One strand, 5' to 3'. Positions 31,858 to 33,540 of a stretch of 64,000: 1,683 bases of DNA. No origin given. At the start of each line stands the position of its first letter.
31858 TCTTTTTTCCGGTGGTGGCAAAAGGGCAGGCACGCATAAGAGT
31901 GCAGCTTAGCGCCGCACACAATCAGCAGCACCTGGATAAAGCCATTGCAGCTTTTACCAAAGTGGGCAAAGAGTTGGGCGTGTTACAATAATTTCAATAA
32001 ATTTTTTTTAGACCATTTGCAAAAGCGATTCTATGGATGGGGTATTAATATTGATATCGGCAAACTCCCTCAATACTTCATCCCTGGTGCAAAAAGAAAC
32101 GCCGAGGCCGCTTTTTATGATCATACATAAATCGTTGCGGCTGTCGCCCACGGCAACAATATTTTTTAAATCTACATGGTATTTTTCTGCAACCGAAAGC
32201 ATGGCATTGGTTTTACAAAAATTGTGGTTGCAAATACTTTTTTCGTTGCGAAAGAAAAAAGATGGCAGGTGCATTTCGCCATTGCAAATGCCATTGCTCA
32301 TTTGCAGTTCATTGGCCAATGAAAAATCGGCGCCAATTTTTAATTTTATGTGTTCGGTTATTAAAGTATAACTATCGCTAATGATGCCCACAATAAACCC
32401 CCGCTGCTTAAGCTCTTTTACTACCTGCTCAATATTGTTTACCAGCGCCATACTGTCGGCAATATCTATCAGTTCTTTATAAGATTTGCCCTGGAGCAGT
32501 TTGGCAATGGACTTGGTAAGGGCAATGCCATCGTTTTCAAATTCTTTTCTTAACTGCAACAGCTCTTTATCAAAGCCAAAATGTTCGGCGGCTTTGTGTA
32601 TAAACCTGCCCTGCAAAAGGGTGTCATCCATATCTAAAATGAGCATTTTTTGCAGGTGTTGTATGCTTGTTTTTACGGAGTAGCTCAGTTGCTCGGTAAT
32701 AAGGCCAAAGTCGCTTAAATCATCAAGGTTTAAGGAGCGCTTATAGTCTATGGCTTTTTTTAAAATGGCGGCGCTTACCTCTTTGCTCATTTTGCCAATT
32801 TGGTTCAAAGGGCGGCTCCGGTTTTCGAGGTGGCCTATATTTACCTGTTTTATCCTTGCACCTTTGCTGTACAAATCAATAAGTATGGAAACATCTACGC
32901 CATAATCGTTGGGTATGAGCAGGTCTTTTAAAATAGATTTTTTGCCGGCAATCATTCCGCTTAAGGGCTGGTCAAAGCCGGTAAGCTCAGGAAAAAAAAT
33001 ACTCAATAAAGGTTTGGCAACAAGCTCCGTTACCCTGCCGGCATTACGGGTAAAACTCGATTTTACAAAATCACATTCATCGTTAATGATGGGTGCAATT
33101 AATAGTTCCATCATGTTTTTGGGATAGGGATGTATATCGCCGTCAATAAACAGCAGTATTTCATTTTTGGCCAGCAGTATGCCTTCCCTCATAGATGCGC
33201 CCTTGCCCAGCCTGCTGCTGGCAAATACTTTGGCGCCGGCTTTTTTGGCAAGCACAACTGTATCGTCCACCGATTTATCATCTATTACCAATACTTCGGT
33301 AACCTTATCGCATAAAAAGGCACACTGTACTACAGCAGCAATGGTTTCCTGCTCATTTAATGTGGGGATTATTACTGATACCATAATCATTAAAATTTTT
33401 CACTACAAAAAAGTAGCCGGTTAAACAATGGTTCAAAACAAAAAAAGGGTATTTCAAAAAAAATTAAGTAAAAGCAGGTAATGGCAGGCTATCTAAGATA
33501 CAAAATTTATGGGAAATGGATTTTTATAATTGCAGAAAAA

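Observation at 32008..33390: GpgS-like glycosyltransferase fused to a SerB-type HAD phosphatase: candidate one-protein glucosylglycerate pathway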

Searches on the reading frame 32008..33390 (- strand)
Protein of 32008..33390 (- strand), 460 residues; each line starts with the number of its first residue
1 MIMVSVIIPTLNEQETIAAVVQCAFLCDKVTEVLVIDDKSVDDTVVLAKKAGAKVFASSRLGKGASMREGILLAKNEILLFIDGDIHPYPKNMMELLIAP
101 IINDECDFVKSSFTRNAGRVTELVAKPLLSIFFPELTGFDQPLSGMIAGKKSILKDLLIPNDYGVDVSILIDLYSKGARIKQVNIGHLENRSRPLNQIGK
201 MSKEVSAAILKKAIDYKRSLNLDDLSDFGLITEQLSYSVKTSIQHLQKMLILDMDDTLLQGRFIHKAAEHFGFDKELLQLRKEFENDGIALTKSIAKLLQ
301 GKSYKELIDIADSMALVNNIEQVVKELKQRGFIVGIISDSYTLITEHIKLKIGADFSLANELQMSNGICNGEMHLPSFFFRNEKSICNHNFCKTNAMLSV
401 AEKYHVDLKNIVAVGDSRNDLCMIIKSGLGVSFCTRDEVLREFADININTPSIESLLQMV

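Call 3: search_protein_families(library=pfam, proteins=[window:32008-33390:-], max_evalue=0.1)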
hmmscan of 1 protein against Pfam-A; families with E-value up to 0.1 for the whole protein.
window:32008-33390:- (460 aa): 14 families
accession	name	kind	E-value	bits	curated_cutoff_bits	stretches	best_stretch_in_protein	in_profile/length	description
PF00535.33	Glycos_transf_2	-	5.8e-18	65.8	23.3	1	5-125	1-127/168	Glycosyl transferase family 2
PF12710.13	HAD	-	3.4e-11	44.4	27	1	251-423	2-187/189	haloacid dehalogenase-like hydrolase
PF00702.32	Hydrolase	-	5e-10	40.5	26.4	1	248-427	2-190/191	haloacid dehalogenase-like hydrolase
PF06888.18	Put_Phosphatase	-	6.9e-10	39.2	27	1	249-426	2-187/234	Putative Phosphatase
PF08282.18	Hydrolase_3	-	3.3e-08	34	20.9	1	386-449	181-244/255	haloacid dehalogenase-like hydrolase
PF10111.15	Glyco_tranf_2_2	-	9.5e-05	22.5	27.3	1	5-91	1-97/276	Glycosyltransferase like family 2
PF05116.19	S6PP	-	0.00026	21.1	20.3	1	393-439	166-212/247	Sucrose-6F-phosphate phosphohydrolase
PF25051.1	WHD_MCM8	-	0.0058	17.1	26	0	303-343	37-78/80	MCM8 winged helix domain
PF13419.12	HAD_2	-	0.014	16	23.8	0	251-347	2-111/178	Haloacid dehalogenase-like hydrolase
PF10075.15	CSN8_PSD8_EIF3K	-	0.015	15.7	23.7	0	220-347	15-101/144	CSN8/PSMD8/EIF3K family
PF13641.12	Glyco_tranf_2_3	-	0.039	14.4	27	0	4-85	3-96/230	Glycosyltransferase like family 2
PF08730.15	Rad33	-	0.053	14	21.7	0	152-193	36-77/165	Rad33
PF13242.12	Hydrolase_like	-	0.074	13.4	22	0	396-421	9-35/75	HAD-hyrolase-like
PF21530.3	Pif1_2B_dom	-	0.084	13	23.9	0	345-371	13-39/47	DNA helicase Pif1, 2B domain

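Call 4: search_protein_families(library=ncbifam, proteins=[window:32008-33390:-], max_evalue=0.1)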
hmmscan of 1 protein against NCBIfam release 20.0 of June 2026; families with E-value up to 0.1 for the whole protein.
window:32008-33390:- (460 aa): 46 families (the best 25 are shown)
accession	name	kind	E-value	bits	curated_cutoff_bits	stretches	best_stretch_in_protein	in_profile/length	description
NF010496.0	PRK13915.1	equivalog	9e-52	176.1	262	1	3-224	32-279/307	glucosyl-3-phosphoglycerate synthase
TIGR00338.1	serB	equivalog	1.5e-32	113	144.15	1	238-459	5-218/219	phosphoserine phosphatase SerB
TIGR04182.1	glyco_TIGR04182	equivalog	2.4e-21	76.4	325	1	4-188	2-191/293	S-layer glycoprotein N-glycosyltransferase AglJ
NF008350.0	PRK11133.1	equivalog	2.6e-21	76.1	413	1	236-456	97-311/324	phosphoserine phosphatase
TIGR01488.1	HAD-SF-IB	subfamily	1.3e-18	67.6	45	1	250-424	2-174/177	HAD-IB family phosphatase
TIGR04283.1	glyco_like_mftF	equivalog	1.6e-17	63.9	182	1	4-99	1-95/221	TIGR04283 family arsenosugar biosynthesis glycosyltransferase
TIGR01491.1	HAD-SF-IB-PSPlk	hypoth_equivalog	3.4e-12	46.5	151.9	1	248-438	5-193/201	phosphoserine phosphatase-like hydrolase, archaeal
NF010109.0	PRK13582.1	equivalog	6.6e-10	39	133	1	293-449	45-185/205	bifunctional phosphoserine phosphatase/homoserine phosphotransferase ThrH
TIGR00099.1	Cof-subfamily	subfamily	1.8e-09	37.6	137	1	377-452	173-248/256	Cof-type HAD-IIB family hydrolase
NF002245.0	PRK01158.1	equivalog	3.7e-08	32.9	198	1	387-446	152-211/233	phosphoglycolate phosphatase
NF041391.1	DPhHxTase_Halo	equivalog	5e-08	32.2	375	1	10-191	3-187/213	dolichyl-phosphate hexose transferase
NF045966.1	YcsE_rel_Pase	equivalog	6.9e-08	32.3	220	1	386-445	185-244/265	YcsE-related riboflavin metabolism phosphatase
TIGR03965.1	mycofact_glyco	equivalog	1.1e-07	31.2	280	1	4-97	76-176/467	mycofactocin biosynthesis glycosyltransferase MftF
NF058614.1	PPMAGASynPpgS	equivalog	1.4e-07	31.2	370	1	4-76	2-73/226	polyprenyl-phospho-N-acetylgalactosaminyl synthase PpgS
NF040724.1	GpgS_Meth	equivalog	1.8e-07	30.3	700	1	6-197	66-279/402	glucosyl-3-phosphoglycerate synthase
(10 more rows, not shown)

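Call 5: search_solved_structures(query=window:32008-33390:-, max_evalue=0.01, show_alignments=3)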
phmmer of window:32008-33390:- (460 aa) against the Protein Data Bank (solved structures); distinct sequences matched with E-value up to 0.01: 27.
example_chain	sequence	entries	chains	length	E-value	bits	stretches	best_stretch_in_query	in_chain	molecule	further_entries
4y6n_A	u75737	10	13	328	3e-29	105.6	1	4-212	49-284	Glucosyl-3-phosphoglycerate synthase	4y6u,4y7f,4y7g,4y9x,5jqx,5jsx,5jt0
3e25_A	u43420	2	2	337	3.4e-29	105.4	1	4-212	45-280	Putative uncharacterized protein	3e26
4ddz_A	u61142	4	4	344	3.7e-29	105.3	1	4-212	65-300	GLUCOSYL-3-PHOSPHOGLYCERATE SYNTHASE (GpgS) | Glucosyl-3-phosphoglycerate synthase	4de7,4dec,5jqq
3ckj_A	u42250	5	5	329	3.7e-29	105.3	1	4-212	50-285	Putative uncharacterized protein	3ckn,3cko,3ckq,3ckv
7pdo_A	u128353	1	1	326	5.8e-29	104.7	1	4-211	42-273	Glucosyl-3-phosphoglycerate synthase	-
7p5l_A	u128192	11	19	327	5.9e-29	104.7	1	4-211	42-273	Glucosyl-3-phosphoglycerate synthase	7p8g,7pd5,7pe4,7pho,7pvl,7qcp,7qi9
3f1y_A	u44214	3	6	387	7e-22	81.3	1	3-213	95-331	Mannosyl-3-phosphoglycerate synthase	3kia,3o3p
1f5s_A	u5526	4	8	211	2.4e-20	76.3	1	246-458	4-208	PHOSPHOSERINE PHOSPHATASE (PSP) | Phosphoserine Phosphatase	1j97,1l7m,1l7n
1l7o_A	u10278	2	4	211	1.2e-19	74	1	246-458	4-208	PHOSPHOSERINE PHOSPHATASE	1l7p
5is2_A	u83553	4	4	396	9.3e-15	57.9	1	244-457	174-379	Phosphoserine phosphatase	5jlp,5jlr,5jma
3p96_A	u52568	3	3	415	1e-14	57.7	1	244-457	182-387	Phosphoserine phosphatase SerB | Phosphoserine phosphatase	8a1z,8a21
5t41_A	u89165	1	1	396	1.8e-14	57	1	244-457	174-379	Phosphoserine phosphatase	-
3n28_A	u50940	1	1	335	2.7e-14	56.4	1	243-439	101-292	Phosphoserine phosphatase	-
5it4_A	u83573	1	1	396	4.6e-14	55.6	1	244-457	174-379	Phosphoserine phosphatase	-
5jjb_A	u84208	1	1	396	8.8e-14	54.7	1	244-457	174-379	Phosphoserine phosphatase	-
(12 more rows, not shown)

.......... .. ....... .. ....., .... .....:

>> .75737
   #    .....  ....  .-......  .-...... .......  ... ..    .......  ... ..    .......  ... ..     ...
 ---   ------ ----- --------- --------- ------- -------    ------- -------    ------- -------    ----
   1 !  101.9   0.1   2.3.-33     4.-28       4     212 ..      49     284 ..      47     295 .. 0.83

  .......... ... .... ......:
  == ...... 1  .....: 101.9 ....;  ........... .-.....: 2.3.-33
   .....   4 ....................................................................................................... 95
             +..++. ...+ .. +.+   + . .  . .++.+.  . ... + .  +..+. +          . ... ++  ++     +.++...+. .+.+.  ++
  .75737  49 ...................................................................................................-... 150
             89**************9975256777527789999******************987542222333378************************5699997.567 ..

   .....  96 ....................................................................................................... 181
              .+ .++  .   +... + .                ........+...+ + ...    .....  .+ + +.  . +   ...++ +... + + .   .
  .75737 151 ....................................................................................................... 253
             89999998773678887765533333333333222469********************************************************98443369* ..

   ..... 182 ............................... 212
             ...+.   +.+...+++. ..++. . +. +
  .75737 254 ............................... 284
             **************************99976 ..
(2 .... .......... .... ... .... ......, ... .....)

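Call 6: find_homologous_proteins(query=window:32008-33390:-, max_evalue=0.00001)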
Query window:32008-33390:- (460 aa): 2990 proteins with E <= 0.00001 among 8000 candidates; the best 120 are listed.
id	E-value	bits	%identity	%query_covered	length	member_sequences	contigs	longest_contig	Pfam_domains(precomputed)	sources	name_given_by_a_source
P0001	7.7e-292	986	99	100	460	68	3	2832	PF00702.33,PF08282.19,PF00535.33,PF06888.19,PF12710.14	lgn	-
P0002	2.4e-261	885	88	99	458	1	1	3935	PF10111.15,PF13641.13,PF00702.33,PF08282.19,PF00535.33,PF06888.19,PF12710.14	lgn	-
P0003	5.4e-260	881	87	99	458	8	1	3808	PF10111.15,PF13641.13,PF00702.33,PF08282.19,PF00535.33,PF06888.19,PF12710.14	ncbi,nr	ncbi:MAG TPA: HAD-IB family phosphatase [Ferruginibacter sp.]|nr:HAD-IB family phosphatase [Ferrugin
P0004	1.4e-217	741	72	99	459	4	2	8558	PF13641.13,PF00702.33,PF08282.19,PF00535.33,PF06888.19,PF12710.14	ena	-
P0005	1.3e-216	738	72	99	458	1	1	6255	PF00702.33,PF08282.19,PF00535.33,PF06888.19,PF12710.14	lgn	-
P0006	1.1e-215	735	72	99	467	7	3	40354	PF00702.33,PF08282.19,PF00535.33,PF06888.19,PF12710.14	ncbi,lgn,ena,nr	ncbi:MAG TPA: HAD-IB family phosphatase [Ferruginibacter sp.]|nr:HAD-IB family phosphatase [Ferrugin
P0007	1.5e-215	734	72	99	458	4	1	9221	PF00702.33,PF08282.19,PF00535.33,PF06888.19,PF12710.14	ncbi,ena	-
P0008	2.1e-210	717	70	100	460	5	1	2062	PF13641.13,PF00702.33,PF08282.19,PF00535.33,PF06888.19,PF12710.14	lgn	-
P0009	7.9e-204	696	68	99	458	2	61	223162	PF00702.33,PF08282.19,PF00535.33,PF06888.19,PF12710.14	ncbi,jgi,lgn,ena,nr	ncbi:MAG TPA: HAD-IB family phosphatase [Niabella sp.]|nr:HAD-IB family phosphatase [Niabella sp.] H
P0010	8.8e-165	567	56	100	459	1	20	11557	PF00702.33,PF08282.19,PF00535.33,PF06888.19,PF12710.14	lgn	-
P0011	7.7e-162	557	55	99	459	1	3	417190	PF10111.15,PF13641.13,PF00702.33,PF08282.19,PF00535.33,PF06888.19,PF12710.14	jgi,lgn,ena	-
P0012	2.2e-161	556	55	99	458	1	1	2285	PF13419.13,PF13641.13,PF00702.33,PF08282.19,PF00535.33,PF06888.19,PF12710.14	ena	-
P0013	2.2e-161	556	55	99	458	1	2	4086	PF13419.13,PF13641.13,PF00702.33,PF08282.19,PF00535.33,PF06888.19,PF12710.14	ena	-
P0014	3.5e-161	555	55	99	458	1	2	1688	PF13419.13,PF13641.13,PF00702.33,PF08282.19,PF00535.33,PF06888.19,PF12710.14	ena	-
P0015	4.7e-160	551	56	99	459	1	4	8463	PF00702.33,PF08282.19,PF00535.33,PF06888.19,PF12710.14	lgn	-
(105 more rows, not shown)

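Call 21: find_related_loci(query=A1, collection=genome_contigs, flank=8000)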
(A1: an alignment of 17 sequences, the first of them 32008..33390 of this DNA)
Query A1 (460 aa) in genome_contigs; peptide patterns used: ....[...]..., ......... (x = any residue, [..] = any of these).
600 stretches matched a pattern (row limit reached: there are more); 574 encode a relative of the query (tblastn E <= 1e-3); the best 80 are kept; 80 distinct loci.
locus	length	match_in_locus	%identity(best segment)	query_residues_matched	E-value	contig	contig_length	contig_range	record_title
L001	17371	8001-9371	88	3-459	0e+0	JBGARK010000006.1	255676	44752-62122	MAG: Ferruginibacter sp. isolate MAG_MBR_AS.37 MBRAS-37_NODE_6_length_255676_cov_10.501475, whole genome shotgun sequenc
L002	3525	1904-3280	73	1-459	0e+0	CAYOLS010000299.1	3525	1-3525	MAG TPA_asm: uncultured Ferruginibacter sp. isolate SRP199154_co2_90 genome assembly, contig: NODE_22239_length_3525_cov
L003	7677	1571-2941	69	3-459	0e+0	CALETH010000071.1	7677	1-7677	MAG TPA_asm: uncultured Bacteroidetes bacterium isolate SRR6231172_bin.61_CONCOCT_v1.1_MAG genome assembly, contig: ERZ6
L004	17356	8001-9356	68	3-454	0e+0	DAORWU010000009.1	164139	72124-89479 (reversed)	MAG TPA_asm: Niabella sp. isolate AMR_MDS_5205 NODE_44_length_164139_cov_97.756582, whole genome shotgun sequence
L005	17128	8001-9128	73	3-378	0e+0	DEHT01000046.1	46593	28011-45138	MAG TPA_asm: Chitinophagaceae bacterium UBA2793 UBA2793_contig_12611, whole genome shotgun sequence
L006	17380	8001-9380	54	1-460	1e-169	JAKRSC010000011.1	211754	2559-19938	MAG: Hydrotalea sp. isolate MS005 bin-005_10, whole genome shotgun sequence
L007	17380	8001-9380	54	1-460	1e-169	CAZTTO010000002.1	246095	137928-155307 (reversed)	MAG TPA_asm: uncultured Hydrotalea sp. isolate binchicken_co311_89 genome assembly, contig: NODE_60_length_246095_cov_20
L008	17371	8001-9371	55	2-458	3e-167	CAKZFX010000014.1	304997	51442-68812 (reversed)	MAG TPA_asm: uncultured Chitinophagaceae bacterium isolate SRR6145080_bin.36_CONCOCT_v1.1_MAG genome assembly, contig: E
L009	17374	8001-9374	55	2-459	2e-167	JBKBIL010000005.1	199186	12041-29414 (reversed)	MAG: Lacibacter sp. isolate 21I_069.bin.37 NODE_84_length_199186_cov_58.899480, whole genome shotgun sequence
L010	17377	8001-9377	54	1-459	3e-166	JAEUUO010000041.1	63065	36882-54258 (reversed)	MAG: Saprospiraceae bacterium isolate new MAG-357 k141_4425802, whole genome shotgun sequence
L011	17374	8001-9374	54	3-460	3e-166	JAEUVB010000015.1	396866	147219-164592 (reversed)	MAG: Chitinophagaceae bacterium isolate new MAG-370 k141_4200921, whole genome shotgun sequence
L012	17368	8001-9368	54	3-458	3e-166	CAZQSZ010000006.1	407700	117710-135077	MAG TPA_asm: uncultured Chitinophaga sp. isolate binchicken_co277_100 genome assembly, contig: NODE_38_length_407700_cov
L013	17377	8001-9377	54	1-459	2e-165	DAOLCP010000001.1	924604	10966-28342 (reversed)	MAG TPA_asm: Lacibacter sp. isolate AMR_MDS_0131 NODE_1_length_924604_cov_20.857567, whole genome shotgun sequence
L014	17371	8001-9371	56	3-459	1e-165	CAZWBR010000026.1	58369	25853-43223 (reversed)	MAG TPA_asm: uncultured Prolixibacteraceae bacterium isolate SRP192927_co3_245 genome assembly, contig: NODE_851_length_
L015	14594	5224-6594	55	3-459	5e-165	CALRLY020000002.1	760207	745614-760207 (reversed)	MAG: Chitinophaga pinensis isolate JJ-DHS1A4C2-339-5-mx-bin520 genome assembly, contig: JJ-OR15-03-C4, whole genome shot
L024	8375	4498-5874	54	2-460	3e-164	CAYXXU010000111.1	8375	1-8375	MAG TPA_asm: uncultured Bacteroidales bacterium isolate SRP220891_co2_158 genome assembly, contig: NODE_14393_length_837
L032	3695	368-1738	54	3-459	8e-170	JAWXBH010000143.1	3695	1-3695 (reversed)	MAG: bacterium isolate MP6IB1.110 k99_819490, whole genome shotgun sequence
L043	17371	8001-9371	53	3-459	2e-162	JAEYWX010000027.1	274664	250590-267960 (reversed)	MAG: Bacteroidetes bacterium isolate OH_CBlB_28 k127_1171815, whole genome shotgun sequence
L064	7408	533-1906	53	3-460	9e-161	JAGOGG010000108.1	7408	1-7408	MAG: Sediminibacterium sp. isolate Go_SlAct_bin_492 Go_SlAct_56469_length_7408_cov_5.302294, whole genome shotgun sequen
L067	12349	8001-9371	52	3-459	4e-160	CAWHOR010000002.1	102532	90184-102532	MAG: uncultured Bacteroidetes bacterium isolate MFD02832.bin.2.35 genome assembly, contig: contig_11665, whole genome sh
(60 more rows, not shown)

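Call 26: search_protein_representatives(protein=window:32008-33390:-)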
Query: 460 residues. Proteins with E-value up to 0.001 (for the whole library): 13143; up to 1e-10: 1791; up to 1e-30: 172. The best 150 are listed.
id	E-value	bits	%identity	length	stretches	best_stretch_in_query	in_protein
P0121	4.4e-149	513.6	52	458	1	3-458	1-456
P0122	5.8e-139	480.3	50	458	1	4-457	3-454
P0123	1.2e-131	456.2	49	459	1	3-458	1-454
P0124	1.8e-114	399.6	43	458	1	4-455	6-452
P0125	1.3e-110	386.9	45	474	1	4-448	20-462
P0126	5.1e-107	375.0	42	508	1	3-459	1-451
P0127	2.5e-105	369.5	45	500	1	3-457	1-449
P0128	5.9e-104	364.9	41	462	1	3-458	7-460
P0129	9.7e-99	347.8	40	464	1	4-450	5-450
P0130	4.6e-98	345.5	41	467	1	3-456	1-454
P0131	1.0e-90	321.3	38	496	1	3-445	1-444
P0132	3.2e-90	319.7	39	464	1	4-458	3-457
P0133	7.6e-90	318.5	37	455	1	4-450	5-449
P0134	2.6e-85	303.5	38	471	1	3-447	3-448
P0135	5.1e-83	296.0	50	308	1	3-307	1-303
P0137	5.8e-77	276.0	36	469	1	4-438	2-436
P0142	1.2e-72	261.8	34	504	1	4-448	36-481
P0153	1.5e-65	238.4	41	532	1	3-336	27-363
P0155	2.8e-64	234.2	35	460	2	4-218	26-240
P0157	9.2e-62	225.9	32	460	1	3-446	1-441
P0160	8.9e-61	222.7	32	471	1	3-444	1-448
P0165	7.2e-58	213.1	29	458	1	3-444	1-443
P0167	5.6e-57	210.2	48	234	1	4-213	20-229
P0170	7.4e-55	203.2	50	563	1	4-213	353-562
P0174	7.3e-54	199.9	48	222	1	247-458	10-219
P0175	1.7e-53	198.7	49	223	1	4-212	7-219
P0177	2.3e-53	198.3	46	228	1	3-213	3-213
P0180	4.3e-51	190.8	44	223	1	247-458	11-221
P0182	6.9e-51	190.1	45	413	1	4-213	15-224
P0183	2.0e-50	188.6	47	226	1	4-216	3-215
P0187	6.9e-49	183.5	32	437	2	4-212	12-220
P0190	1.4e-48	182.6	42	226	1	246-457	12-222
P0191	1.7e-48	182.2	31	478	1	3-444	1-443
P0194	2.4e-47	178.5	44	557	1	4-218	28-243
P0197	5.5e-46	174.0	41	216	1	247-457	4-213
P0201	5.9e-45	170.6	24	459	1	3-428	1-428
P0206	3.0e-44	168.2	42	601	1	4-227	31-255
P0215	8.8e-43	163.4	42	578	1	4-225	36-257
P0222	6.1e-42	160.6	42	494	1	5-218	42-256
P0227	1.9e-40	155.7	44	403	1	5-213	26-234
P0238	1.5e-38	149.4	38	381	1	5-215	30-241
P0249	3.5e-36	141.7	39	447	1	4-218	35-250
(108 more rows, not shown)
